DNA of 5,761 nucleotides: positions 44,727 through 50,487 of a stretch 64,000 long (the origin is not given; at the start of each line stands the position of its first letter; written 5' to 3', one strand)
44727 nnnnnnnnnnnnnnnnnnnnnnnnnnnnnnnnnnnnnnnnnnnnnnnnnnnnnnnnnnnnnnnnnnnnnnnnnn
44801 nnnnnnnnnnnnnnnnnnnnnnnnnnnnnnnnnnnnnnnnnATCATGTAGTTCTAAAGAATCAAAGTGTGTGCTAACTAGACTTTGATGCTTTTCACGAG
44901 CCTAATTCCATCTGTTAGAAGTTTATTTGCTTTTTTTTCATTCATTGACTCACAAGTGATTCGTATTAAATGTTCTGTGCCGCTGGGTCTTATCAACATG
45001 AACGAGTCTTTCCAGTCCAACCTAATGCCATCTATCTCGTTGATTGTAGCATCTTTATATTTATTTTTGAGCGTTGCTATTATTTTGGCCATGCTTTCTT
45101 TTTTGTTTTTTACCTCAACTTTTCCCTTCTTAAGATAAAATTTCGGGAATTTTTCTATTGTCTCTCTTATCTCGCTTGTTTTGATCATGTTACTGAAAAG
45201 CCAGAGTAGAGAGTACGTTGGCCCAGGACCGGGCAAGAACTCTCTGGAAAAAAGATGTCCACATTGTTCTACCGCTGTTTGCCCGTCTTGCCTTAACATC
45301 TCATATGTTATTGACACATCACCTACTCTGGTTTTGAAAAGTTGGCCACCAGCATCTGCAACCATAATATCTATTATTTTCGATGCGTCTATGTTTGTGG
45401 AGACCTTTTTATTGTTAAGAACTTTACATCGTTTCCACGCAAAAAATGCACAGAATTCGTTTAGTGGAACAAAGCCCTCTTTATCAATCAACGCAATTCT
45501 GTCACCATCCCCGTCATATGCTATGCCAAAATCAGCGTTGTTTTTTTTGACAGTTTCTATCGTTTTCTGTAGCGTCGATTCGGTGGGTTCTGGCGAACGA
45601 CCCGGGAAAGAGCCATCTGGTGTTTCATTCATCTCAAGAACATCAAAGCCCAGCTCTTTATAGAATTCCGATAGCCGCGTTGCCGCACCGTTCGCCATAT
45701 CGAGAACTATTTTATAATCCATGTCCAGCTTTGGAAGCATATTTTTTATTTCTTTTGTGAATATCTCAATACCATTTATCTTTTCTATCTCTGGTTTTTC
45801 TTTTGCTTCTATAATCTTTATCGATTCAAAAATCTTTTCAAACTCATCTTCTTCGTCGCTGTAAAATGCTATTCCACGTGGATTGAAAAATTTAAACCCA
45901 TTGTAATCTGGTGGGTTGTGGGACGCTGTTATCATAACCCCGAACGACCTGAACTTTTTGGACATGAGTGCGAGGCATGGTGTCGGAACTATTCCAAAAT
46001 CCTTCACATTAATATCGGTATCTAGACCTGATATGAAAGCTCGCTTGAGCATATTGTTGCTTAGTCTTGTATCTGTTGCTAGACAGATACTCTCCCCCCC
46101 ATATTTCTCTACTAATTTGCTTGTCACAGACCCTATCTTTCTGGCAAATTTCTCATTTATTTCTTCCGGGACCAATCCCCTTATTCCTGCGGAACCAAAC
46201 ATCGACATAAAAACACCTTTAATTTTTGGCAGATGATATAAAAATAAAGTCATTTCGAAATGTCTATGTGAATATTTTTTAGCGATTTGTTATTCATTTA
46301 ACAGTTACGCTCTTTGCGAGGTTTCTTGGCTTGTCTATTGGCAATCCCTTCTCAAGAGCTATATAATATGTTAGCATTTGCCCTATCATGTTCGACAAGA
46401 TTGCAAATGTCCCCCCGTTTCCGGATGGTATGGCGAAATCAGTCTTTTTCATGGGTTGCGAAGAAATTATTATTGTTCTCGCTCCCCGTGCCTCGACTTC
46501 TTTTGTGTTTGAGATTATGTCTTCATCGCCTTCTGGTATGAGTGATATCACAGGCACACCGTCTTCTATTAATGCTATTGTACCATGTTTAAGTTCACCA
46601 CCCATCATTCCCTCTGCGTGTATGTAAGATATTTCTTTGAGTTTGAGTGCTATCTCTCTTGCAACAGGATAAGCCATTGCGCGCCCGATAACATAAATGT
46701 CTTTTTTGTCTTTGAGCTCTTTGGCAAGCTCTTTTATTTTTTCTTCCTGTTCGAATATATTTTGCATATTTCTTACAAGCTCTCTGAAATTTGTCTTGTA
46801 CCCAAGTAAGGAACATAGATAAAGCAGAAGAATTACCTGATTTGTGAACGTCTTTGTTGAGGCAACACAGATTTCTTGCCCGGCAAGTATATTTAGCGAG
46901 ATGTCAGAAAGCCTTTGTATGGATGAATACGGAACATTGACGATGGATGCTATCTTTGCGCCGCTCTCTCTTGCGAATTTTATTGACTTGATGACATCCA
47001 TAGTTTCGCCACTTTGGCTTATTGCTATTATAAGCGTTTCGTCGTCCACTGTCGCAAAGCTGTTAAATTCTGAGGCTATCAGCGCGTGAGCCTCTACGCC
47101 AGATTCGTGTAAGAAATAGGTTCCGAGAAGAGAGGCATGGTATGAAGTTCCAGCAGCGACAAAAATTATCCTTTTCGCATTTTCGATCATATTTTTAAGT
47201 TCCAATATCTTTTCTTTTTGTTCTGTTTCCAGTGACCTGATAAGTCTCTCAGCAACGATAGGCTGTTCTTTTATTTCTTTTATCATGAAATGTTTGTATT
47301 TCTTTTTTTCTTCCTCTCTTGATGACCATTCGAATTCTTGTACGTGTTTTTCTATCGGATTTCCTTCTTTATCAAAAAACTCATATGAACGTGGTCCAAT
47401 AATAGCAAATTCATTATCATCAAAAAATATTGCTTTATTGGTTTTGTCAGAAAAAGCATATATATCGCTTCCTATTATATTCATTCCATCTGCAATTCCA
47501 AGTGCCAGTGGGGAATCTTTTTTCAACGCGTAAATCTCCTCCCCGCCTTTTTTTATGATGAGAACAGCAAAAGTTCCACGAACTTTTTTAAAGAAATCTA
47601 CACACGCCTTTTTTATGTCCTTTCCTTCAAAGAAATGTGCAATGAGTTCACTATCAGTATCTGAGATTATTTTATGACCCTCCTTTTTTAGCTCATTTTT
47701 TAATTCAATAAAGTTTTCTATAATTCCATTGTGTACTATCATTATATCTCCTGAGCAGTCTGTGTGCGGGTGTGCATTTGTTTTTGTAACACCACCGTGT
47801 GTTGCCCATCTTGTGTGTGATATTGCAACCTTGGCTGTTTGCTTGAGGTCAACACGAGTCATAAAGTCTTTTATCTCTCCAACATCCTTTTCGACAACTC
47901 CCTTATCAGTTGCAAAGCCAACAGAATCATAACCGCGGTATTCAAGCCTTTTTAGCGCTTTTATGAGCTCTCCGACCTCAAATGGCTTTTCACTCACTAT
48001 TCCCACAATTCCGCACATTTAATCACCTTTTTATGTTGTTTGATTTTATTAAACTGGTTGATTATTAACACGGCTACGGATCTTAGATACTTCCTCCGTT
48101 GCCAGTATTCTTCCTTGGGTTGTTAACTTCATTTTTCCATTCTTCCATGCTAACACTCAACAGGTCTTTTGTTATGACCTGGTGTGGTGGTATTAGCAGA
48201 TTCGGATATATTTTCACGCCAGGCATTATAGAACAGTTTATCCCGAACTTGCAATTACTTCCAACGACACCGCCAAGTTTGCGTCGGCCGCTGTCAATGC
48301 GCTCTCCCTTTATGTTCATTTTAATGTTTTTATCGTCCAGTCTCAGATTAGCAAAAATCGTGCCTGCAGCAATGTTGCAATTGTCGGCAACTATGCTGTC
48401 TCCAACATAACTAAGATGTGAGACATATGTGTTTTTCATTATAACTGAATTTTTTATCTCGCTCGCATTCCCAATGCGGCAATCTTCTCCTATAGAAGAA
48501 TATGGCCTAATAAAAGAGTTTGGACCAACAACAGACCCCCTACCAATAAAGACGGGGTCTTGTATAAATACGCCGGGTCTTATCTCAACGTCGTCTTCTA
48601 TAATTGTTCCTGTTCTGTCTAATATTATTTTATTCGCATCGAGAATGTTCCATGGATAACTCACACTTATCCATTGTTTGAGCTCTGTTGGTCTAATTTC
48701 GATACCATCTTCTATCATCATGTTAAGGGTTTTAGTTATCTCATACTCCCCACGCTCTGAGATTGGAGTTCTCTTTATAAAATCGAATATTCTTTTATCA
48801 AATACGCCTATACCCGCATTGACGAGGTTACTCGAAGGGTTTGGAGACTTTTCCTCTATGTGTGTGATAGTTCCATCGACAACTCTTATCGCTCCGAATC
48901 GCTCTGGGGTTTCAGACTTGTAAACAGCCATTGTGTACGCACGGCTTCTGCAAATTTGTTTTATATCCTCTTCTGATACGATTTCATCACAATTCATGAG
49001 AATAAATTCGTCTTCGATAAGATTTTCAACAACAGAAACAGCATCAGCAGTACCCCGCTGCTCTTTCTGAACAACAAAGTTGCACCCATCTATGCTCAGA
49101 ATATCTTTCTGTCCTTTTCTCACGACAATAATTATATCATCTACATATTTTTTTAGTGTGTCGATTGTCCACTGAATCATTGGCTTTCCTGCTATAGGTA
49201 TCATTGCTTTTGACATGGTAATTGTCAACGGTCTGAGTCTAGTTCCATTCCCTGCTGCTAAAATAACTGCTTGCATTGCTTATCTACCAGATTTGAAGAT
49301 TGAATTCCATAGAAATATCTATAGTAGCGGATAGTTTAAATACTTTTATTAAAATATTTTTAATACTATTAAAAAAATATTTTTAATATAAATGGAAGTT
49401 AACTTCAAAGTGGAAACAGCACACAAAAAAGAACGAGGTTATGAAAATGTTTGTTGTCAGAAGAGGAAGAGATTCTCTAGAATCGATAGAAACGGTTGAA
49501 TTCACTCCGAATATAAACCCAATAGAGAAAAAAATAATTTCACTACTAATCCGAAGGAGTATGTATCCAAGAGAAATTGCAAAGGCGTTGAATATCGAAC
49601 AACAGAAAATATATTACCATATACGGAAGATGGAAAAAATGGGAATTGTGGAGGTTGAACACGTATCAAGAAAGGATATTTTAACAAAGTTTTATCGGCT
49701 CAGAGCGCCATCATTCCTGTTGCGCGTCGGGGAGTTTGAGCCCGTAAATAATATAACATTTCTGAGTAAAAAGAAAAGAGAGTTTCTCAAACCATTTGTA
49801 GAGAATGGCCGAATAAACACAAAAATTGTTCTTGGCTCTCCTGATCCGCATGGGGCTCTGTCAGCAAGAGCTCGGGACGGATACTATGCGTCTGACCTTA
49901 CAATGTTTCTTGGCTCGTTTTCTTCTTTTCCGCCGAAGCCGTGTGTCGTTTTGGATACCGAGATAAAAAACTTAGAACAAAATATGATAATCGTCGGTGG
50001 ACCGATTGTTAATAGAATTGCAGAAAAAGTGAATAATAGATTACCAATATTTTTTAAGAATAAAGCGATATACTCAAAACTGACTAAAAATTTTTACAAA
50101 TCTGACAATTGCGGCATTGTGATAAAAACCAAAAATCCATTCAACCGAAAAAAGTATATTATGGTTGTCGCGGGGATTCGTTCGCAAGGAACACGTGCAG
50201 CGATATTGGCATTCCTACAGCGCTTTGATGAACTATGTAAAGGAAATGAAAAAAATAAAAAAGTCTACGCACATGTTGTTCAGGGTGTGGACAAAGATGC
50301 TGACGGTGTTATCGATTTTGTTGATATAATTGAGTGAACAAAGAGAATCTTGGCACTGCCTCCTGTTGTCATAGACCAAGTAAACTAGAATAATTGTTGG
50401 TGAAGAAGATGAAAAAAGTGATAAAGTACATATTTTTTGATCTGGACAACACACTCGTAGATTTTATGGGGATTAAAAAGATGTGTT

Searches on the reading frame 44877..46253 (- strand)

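Call 54: search_protein_families(library=pfam, proteins=[window:44877-46253:-], max_evalue=0.001)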
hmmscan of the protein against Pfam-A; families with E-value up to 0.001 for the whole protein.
window:44877-46253:- (458 aa): 4 families
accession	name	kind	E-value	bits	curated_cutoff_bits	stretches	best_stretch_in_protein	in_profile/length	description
PF02878.22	PGM_PMM_I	-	8.2e-34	116.7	22.5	1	18-146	3-135/138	Phosphoglucomutase/phosphomannomutase, alpha/beta/alpha domain I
PF02879.22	PGM_PMM_II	-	1.2e-22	80.8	29.3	1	166-260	4-103/103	Phosphoglucomutase/phosphomannomutase, alpha/beta/alpha domain II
PF02880.22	PGM_PMM_III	-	2.4e-08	34.6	20.7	1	267-352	5-94/115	Phosphoglucomutase/phosphomannomutase, alpha/beta/alpha domain III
PF00408.26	PGM_PMM_IV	-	5.4e-07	30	23.1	1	378-445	3-61/68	Phosphoglucomutase/phosphomannomutase, C-terminal domain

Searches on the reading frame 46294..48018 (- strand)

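Call 54: search_protein_families(library=pfam, proteins=[window:46294-48018:-], max_evalue=0.001)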
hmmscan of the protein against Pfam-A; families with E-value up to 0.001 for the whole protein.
window:46294-48018:- (574 aa): 5 families
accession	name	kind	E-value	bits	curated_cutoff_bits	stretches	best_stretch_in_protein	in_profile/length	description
PF01380.27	SIS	-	4.9e-41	140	25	2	277-400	1-127/131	SIS domain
PF13522.11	GATase_6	-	6.6e-19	68.7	27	1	60-183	8-128/130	Glutamine amidotransferase domain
PF13537.11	GATase_7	-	2.4e-14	53.8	25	1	79-189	10-121/123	Glutamine amidotransferase domain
PF13230.11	GATase_4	-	6.4e-05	22.5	23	1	62-126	71-133/272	Glutamine amidotransferases class-II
PF13580.11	SIS_2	-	0.00048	20.6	27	0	304-359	81-136/138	SIS domain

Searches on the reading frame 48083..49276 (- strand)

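Call 54: search_protein_families(library=pfam, proteins=[window:48083-49276:-], max_evalue=0.001)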
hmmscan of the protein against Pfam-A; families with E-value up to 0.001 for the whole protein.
window:48083-49276:- (397 aa): 7 families
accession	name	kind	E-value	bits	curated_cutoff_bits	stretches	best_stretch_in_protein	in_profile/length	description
PF00483.29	NTP_transferase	-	3.2e-31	109.2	21.2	1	3-195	2-217/245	Nucleotidyl transferase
PF00132.30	Hexapep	-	1.4e-17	63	27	2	223-257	1-35/36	Bacterial transferase hexapeptide (six repeats)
PF25084.1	LbH_EIF2B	-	3.1e-15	56.5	54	1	226-307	6-86/105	EIF2B subunit epsilon LbH domain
PF12804.13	NTP_transf_3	-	4.1e-14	53.5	27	1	3-117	1-119/160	MobA-like NTP transferase domain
PF01128.25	IspD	-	4.8e-06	26.9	27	1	1-58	1-57/221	2-C-methyl-D-erythritol 4-phosphate cytidylyltransferase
PF24894.1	Hexapep_GlmU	-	3.8e-05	24.2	23.3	1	260-311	19-69/104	GlmU-like, C-terminal hexapeptide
PF25087.1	GMPPB_C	-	4.9e-05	23.4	39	0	226-303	19-90/110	GMPPB C-terminal domain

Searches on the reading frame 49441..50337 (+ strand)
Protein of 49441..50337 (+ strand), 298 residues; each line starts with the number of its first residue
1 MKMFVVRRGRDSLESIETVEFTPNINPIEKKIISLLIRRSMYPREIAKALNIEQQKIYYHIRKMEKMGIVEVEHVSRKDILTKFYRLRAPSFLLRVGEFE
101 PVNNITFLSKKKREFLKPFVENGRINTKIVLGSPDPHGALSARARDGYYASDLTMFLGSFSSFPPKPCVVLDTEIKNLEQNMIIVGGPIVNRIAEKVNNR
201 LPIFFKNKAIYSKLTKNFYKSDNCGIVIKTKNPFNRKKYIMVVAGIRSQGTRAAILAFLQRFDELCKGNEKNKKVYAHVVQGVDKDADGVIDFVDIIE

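Call 75: search_protein_families(library=pfam, proteins=[window:49441-50337:+], max_evalue=0.001)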
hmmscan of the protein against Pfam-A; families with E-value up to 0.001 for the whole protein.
window:49441-50337:+ (298 aa): 5 families
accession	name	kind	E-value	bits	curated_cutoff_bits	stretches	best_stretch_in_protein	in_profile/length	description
PF05124.17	S_layer_C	-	1.7e-11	44.5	23.9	1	165-260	93-175/177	S-layer like family, outer domain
PF01022.26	HTH_5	-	1.9e-09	37.7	22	1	30-71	5-46/47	Bacterial regulatory protein, arsR family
PF12840.13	HTH_20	-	1.8e-08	34.7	27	1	30-73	7-51/51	Helix-turn-helix domain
PF01978.25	TrmB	-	3.5e-08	33.6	25.6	1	33-86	15-63/68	Sugar-specific transcriptional regulator TrmB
PF13412.12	HTH_24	-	1.9e-06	27.8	21.9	1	26-71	2-48/48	Winged helix-turn-helix DNA-binding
